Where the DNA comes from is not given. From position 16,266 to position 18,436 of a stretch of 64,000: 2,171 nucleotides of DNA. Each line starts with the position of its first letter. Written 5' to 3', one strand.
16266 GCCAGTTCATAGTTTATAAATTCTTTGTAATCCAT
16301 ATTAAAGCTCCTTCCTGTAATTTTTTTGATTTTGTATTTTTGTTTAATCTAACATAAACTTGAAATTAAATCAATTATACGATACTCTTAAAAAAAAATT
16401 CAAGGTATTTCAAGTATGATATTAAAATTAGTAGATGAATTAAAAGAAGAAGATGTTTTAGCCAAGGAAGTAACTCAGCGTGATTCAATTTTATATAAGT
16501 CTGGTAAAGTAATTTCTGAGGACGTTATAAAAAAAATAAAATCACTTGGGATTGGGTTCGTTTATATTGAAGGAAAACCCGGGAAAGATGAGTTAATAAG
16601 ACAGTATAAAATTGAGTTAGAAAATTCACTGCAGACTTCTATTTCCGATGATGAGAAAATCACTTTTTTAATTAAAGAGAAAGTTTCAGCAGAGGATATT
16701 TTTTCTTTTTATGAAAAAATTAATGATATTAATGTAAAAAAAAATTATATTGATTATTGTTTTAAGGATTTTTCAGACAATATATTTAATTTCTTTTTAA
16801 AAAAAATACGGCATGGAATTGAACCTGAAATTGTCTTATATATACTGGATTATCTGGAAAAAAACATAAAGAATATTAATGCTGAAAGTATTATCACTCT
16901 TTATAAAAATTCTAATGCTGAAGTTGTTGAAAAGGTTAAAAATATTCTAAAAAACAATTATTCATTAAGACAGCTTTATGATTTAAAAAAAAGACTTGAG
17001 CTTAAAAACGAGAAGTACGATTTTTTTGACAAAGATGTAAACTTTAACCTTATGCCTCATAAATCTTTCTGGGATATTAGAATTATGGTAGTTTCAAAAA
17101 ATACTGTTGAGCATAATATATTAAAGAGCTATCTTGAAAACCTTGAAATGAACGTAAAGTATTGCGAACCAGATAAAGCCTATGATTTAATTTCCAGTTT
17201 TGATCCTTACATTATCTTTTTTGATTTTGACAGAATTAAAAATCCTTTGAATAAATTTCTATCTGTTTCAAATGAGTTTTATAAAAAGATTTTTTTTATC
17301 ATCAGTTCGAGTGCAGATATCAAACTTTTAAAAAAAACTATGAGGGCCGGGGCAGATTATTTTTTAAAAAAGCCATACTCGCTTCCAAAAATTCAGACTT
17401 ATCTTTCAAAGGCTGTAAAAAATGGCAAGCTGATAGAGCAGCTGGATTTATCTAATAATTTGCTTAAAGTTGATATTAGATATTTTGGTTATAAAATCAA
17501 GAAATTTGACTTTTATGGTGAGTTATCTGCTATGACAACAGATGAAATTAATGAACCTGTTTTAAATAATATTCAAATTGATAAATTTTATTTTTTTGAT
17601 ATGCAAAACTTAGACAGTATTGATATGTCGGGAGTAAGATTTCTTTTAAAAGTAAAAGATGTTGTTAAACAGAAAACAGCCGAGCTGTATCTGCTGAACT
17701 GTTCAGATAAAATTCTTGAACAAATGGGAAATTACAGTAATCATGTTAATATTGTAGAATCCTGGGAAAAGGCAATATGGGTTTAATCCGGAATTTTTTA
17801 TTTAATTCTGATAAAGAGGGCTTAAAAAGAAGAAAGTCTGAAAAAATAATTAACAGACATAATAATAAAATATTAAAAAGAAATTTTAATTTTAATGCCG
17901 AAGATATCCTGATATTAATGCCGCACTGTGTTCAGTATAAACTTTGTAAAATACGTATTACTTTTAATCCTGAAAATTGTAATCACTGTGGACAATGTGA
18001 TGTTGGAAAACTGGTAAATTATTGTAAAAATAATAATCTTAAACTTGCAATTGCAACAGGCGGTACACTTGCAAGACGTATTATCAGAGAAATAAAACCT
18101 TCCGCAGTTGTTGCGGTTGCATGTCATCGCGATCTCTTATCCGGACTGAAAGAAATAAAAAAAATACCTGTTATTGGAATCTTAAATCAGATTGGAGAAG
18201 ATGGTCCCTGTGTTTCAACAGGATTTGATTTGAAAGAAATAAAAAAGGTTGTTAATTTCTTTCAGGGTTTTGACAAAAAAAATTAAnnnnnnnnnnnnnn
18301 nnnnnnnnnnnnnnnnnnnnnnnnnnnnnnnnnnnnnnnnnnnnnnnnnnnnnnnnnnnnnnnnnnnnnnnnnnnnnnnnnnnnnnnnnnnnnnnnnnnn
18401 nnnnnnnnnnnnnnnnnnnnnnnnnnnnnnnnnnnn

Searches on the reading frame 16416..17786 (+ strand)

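Call 3: search_protein_families(library=pfam, proteins=[window:16416-17786:+], max_evalue=0.1)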
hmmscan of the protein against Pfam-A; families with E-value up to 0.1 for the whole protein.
window:16416-17786:+ (456 aa): 3 families
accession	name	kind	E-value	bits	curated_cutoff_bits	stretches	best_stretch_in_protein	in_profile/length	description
PF01740.26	STAS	-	4.1e-09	36.6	22.6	1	364-437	13-88/106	STAS domain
PF00072.30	Response_reg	-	0.0026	18.3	30.2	1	225-329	3-109/111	Response regulator receiver domain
PF11871.13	DUF3391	-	0.024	15.6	27.8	1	25-61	27-63/136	Domain of unknown function (DUF3391)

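Call 4: search_protein_families(library=ncbifam, proteins=[window:16416-17786:+], max_evalue=0.1)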
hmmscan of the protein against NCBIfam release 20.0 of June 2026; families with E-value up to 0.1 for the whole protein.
window:16416-17786:+ (456 aa): 9 families
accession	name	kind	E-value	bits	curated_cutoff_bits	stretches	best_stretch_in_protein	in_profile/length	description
TIGR00377.1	ant_ant_sig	superfamily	1.4e-05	25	53.45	1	366-435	18-89/108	anti-sigma factor antagonist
NF007969.0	PRK10693.1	equivalog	0.0013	17.8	329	1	218-321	5-110/337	two-component system response regulator RssB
TIGR02875.1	spore_0_A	equivalog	0.0035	16.6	200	1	221-336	3-124/262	sporulation transcription factor Spo0A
NF033618.0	mlaB_1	equivalog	0.0043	17.5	90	1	388-434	34-80/94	lipid asymmetry maintenance protein MlaB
NF007750.0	PRK10430.1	equivalog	0.012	15.2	262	1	282-344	69-131/239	two-component system response regulator DcuR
NF008184.0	PRK10935.1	equivalog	0.023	13.4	553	1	155-232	218-291/565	nitrate/nitrite two-component system sensor histidine kinase NarQ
NF006900.1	PRK09390.1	equivalog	0.034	13.7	255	1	294-338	80-124/203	response regulator FixJ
NF041367.1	CheY_Halo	equivalog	0.052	13.9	200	0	224-331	2-111/114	chemotaxis protein CheY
TIGR00815.1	sulP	subfamily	0.091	11.2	380.45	0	390-443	497-550/565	sulfate permease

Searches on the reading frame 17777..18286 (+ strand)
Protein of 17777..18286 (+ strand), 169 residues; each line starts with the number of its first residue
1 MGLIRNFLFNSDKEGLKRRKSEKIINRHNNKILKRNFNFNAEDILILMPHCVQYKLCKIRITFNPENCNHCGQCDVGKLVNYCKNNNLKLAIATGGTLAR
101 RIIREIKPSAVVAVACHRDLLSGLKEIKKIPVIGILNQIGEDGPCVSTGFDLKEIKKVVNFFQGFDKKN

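Call 3: search_protein_families(library=pfam, proteins=[window:17777-18286:+], max_evalue=0.1)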
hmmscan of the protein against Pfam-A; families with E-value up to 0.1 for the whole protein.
window:17777-18286:+ (169 aa): 5 families
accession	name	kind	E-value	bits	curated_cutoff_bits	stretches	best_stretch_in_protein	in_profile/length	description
PF01976.22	DUF116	-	1.2e-41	142.2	25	1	17-158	13-154/155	Protein of unknown function DUF116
PF12837.12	Fer4_6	-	0.0054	17.1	25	1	61-74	2-15/24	4Fe-4S binding domain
PF00037.32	Fer4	-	0.024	14.9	21.1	1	61-74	1-14/24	4Fe-4S binding domain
PF12797.12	Fer4_2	-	0.029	14.8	24.5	1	61-74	3-16/22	4Fe-4S binding domain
PF01077.27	NIR_SIR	-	0.039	13.8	27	1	57-109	48-100/158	Nitrite and sulphite reductase 4Fe-4S domain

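Call 4: search_protein_families(library=ncbifam, proteins=[window:17777-18286:+], max_evalue=0.1)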
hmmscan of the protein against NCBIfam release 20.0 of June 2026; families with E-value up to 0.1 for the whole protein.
window:17777-18286:+ (169 aa): 0 families
